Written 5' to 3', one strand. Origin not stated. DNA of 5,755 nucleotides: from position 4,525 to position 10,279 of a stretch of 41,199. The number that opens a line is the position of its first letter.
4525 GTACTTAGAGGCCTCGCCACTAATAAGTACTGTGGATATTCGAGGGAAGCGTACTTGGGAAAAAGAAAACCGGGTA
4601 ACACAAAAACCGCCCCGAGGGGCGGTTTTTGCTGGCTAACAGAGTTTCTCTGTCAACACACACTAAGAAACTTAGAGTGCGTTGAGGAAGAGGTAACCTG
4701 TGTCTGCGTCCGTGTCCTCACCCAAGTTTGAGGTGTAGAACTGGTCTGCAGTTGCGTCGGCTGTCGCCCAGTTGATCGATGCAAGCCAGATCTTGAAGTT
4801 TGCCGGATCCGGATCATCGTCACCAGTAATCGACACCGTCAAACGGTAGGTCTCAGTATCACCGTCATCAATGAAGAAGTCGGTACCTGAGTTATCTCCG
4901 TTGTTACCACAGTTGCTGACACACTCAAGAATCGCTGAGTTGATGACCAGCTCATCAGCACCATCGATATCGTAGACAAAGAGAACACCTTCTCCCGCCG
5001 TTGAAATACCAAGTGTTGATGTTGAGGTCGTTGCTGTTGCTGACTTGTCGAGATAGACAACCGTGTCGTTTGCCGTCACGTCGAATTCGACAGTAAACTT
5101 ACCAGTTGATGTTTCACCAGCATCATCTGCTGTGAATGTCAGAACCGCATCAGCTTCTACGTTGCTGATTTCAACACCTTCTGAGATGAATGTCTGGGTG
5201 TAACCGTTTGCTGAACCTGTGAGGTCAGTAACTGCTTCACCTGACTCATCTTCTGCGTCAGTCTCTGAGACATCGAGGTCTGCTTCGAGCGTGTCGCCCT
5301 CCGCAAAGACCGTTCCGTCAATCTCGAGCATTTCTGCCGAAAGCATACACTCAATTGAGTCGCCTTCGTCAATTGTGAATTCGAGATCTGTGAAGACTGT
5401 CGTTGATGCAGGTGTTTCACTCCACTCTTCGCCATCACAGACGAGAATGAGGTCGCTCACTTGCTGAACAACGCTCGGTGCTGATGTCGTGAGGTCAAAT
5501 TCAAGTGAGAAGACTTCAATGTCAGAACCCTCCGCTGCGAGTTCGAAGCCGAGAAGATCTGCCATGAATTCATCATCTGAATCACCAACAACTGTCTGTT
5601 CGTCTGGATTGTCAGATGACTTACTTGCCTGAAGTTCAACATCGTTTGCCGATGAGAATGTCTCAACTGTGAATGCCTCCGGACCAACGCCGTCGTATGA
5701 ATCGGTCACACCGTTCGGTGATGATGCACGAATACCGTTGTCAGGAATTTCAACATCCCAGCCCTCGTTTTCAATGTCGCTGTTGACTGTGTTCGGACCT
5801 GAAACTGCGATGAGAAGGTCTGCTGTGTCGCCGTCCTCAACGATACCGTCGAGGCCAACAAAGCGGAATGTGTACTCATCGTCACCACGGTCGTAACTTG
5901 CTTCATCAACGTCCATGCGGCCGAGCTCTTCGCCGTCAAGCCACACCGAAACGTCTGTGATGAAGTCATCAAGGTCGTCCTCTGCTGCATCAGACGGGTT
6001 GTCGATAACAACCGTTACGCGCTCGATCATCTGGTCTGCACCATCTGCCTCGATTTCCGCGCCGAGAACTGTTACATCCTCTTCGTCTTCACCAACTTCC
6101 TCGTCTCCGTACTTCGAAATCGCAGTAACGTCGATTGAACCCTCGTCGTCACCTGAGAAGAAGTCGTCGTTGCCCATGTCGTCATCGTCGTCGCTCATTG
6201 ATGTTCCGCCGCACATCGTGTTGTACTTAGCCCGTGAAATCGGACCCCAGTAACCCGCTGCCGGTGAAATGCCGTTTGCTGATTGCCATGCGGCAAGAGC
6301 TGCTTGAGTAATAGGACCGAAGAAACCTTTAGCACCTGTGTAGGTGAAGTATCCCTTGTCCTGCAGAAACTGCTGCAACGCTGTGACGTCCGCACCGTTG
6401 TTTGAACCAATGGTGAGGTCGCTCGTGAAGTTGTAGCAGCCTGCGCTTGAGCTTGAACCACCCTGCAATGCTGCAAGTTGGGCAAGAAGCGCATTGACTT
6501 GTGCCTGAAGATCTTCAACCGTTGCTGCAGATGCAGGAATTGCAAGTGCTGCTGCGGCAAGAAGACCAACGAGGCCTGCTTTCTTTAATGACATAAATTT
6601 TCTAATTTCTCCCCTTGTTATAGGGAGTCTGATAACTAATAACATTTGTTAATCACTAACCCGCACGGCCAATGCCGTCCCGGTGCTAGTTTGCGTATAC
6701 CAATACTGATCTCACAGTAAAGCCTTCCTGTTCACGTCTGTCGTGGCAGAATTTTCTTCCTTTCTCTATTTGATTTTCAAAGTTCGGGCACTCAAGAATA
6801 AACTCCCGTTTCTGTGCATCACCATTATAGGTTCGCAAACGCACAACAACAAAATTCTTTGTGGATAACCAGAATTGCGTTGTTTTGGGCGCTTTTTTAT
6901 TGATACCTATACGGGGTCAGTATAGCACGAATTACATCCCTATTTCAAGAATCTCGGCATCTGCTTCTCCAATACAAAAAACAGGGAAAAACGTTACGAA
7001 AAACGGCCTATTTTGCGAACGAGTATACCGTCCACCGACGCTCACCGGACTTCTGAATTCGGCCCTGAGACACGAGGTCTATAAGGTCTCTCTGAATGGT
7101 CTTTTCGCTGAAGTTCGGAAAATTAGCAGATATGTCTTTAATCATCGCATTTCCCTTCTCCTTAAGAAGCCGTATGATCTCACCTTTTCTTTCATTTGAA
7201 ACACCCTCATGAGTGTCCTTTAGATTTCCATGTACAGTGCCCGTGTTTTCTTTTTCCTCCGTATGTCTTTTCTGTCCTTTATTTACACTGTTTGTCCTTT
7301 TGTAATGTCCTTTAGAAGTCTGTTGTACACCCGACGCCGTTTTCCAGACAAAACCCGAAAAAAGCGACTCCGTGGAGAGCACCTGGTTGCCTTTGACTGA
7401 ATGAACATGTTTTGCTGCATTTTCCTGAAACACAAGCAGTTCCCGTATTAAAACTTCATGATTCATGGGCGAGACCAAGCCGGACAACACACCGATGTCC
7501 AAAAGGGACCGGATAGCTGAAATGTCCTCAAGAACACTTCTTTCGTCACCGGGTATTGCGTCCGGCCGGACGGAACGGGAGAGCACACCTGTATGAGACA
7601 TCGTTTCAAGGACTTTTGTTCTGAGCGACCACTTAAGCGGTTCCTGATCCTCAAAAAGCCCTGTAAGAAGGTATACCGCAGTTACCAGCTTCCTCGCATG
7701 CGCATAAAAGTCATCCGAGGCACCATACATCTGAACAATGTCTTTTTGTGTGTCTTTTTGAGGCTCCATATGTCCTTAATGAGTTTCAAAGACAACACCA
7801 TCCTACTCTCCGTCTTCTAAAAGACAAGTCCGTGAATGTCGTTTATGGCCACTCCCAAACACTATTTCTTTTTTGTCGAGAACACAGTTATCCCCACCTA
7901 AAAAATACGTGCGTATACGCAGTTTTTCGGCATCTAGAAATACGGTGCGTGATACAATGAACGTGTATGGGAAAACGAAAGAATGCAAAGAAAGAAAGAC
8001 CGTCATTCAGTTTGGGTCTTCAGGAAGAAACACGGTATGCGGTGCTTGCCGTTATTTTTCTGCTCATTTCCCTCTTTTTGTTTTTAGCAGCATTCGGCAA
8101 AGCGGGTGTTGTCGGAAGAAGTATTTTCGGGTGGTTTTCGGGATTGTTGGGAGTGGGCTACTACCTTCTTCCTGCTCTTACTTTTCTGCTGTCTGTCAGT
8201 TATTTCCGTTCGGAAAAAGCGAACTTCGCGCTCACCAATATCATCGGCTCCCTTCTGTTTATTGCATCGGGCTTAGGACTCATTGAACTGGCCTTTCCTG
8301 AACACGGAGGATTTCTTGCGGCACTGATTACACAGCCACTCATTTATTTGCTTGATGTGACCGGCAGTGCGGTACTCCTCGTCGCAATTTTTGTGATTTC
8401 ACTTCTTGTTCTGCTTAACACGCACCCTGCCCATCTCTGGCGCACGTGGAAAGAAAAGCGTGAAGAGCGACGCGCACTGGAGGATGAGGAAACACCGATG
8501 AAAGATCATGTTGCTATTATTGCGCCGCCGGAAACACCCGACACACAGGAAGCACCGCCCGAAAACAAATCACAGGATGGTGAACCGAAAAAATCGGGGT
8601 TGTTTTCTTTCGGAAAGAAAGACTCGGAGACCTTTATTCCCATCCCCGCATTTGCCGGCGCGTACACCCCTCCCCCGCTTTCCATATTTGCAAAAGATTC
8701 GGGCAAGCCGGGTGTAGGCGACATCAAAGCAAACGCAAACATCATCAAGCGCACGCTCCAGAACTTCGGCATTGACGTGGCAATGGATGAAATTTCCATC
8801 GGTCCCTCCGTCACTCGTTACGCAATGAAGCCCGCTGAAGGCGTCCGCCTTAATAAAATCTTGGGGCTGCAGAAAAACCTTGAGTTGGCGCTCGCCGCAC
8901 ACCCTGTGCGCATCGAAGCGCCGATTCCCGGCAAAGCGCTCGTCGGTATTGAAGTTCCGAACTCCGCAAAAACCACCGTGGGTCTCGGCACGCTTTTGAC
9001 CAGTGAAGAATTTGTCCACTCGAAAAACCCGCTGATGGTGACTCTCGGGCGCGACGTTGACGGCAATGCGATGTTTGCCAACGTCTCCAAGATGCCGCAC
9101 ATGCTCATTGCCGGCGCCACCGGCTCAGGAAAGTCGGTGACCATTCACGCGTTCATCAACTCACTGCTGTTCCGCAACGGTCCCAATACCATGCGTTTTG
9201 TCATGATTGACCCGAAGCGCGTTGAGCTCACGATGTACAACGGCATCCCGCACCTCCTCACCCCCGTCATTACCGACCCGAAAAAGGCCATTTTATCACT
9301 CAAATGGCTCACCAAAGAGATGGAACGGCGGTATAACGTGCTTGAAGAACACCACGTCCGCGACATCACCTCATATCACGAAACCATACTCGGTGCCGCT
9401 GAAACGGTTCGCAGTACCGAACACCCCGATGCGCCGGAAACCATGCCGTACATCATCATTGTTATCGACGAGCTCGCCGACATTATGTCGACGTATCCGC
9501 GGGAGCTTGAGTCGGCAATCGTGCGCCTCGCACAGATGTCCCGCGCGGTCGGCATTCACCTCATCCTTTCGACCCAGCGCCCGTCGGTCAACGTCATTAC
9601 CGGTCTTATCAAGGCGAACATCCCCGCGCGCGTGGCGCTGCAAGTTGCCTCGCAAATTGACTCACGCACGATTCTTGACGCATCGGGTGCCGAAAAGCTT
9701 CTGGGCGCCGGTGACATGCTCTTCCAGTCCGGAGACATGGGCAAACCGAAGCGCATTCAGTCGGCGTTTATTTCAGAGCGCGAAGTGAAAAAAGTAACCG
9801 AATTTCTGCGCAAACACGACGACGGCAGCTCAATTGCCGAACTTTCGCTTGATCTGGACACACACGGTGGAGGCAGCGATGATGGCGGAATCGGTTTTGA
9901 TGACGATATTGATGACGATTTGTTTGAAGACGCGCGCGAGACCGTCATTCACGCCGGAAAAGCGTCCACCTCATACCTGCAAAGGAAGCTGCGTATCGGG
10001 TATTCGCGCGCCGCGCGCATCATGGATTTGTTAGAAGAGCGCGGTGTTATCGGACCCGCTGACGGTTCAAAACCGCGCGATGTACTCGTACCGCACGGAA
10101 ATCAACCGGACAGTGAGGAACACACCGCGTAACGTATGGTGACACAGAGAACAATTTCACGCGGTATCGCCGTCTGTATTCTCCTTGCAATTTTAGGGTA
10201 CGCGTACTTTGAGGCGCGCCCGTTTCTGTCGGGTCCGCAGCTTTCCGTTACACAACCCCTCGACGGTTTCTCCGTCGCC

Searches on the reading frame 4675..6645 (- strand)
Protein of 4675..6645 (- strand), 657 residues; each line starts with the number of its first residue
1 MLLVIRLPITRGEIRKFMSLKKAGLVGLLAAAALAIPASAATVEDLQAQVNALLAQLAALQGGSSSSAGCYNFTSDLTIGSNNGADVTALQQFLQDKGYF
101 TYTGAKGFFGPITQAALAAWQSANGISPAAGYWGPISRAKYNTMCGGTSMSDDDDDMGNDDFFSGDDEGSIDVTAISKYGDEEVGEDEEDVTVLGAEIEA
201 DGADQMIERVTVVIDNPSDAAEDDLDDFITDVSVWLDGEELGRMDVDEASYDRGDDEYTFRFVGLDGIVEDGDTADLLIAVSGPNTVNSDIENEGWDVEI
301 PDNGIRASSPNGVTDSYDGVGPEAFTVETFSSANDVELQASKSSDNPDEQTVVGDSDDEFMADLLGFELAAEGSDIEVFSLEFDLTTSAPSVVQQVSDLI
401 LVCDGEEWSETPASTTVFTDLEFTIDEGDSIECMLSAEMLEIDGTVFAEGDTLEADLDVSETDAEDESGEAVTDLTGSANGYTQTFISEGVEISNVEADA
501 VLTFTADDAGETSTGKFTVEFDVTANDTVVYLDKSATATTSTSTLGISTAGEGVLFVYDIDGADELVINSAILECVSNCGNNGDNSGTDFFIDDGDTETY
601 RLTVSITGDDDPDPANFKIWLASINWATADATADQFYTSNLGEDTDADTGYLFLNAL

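Call 82: search_protein_families(library=pfam, proteins=[window:4675-6645:-], max_evalue=0.00001)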
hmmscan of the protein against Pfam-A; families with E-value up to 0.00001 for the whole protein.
window:4675-6645:- (657 aa): 1 family
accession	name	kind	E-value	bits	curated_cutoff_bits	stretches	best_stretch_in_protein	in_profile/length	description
PF01471.23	PG_binding_1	-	1.4e-08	35.2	23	1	83-133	1-49/57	Putative peptidoglycan binding domain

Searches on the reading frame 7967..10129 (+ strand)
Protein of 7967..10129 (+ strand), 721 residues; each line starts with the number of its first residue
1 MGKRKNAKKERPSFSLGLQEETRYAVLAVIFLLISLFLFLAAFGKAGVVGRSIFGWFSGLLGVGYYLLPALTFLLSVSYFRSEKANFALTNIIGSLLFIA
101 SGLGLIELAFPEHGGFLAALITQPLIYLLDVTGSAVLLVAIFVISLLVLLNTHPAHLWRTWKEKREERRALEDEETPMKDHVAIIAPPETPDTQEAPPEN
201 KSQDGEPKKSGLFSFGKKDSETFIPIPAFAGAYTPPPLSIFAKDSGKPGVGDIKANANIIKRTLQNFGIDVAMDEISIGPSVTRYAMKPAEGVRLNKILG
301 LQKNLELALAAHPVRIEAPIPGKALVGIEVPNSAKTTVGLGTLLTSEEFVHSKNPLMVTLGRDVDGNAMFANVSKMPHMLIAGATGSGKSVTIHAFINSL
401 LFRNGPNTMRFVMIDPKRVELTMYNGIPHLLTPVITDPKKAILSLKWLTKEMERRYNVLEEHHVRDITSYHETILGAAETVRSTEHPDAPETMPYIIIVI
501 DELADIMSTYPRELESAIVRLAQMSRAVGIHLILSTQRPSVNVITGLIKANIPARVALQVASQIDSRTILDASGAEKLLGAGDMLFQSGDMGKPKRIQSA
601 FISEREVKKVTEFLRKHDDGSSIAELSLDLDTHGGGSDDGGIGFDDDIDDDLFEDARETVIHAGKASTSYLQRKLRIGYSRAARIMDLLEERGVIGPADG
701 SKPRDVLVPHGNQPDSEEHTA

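Call 82: search_protein_families(library=pfam, proteins=[window:7967-10129:+], max_evalue=0.00001)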
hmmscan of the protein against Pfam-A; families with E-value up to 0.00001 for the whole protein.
window:7967-10129:+ (721 aa): 3 families
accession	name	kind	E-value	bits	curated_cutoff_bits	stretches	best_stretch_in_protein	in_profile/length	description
PF01580.24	FtsK_SpoIIIE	-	1.8e-60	204.6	24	1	343-541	5-221/221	FtsK/SpoIIIE family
PF09397.16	FtsK_gamma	-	5.7e-28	96.9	30.6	1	649-708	3-62/63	Ftsk gamma domain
PF17854.6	FtsK_alpha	-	1.8e-25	89.5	22.9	1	251-332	20-101/101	FtsK alpha domain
